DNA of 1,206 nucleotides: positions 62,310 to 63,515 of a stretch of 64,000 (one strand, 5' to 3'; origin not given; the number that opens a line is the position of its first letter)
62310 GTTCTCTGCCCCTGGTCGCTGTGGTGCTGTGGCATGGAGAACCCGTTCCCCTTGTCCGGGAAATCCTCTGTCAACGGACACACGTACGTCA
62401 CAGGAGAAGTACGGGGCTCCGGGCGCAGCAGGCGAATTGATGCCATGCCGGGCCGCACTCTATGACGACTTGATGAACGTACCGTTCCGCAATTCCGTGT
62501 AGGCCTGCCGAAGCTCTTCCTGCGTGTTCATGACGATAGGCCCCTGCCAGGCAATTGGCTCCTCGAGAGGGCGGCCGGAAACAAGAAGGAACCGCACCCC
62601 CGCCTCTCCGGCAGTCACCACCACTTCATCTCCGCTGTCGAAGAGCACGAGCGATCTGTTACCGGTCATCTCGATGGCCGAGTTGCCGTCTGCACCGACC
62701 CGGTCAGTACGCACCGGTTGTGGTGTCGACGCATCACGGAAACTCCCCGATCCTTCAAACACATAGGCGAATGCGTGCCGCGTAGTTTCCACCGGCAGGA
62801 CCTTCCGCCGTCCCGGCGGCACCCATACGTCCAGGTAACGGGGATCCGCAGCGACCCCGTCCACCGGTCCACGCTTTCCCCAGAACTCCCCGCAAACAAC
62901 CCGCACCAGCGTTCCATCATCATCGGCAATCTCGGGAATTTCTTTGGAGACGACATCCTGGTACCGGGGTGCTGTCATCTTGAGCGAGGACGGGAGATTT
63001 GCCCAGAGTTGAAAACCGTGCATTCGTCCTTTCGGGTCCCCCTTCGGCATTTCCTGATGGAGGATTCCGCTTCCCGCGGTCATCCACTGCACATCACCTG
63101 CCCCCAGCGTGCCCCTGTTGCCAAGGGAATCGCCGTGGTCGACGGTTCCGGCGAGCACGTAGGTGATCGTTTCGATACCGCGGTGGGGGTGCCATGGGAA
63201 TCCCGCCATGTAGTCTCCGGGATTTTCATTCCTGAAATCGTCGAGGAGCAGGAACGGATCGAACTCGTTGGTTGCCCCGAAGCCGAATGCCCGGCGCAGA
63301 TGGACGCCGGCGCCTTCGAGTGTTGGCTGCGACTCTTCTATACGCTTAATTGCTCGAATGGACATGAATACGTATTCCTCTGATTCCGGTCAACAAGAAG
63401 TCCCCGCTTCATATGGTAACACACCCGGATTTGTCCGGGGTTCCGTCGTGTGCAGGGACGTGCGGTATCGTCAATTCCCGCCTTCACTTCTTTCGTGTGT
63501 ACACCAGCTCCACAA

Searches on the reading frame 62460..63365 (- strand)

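Call 51: search_protein_families(library=pfam, proteins=[window:62460-63365:-], max_evalue=0.00001)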
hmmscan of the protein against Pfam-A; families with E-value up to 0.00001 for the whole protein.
window:62460-63365:- (301 aa): 2 families
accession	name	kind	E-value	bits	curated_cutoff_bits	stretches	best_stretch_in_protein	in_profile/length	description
PF02678.22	Pirin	-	5.3e-35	120.1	26.1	1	21-121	2-107/108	Pirin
PF05726.19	Pirin_C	-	6.5e-24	84.7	27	1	177-297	1-102/103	Pirin C-terminal cupin domain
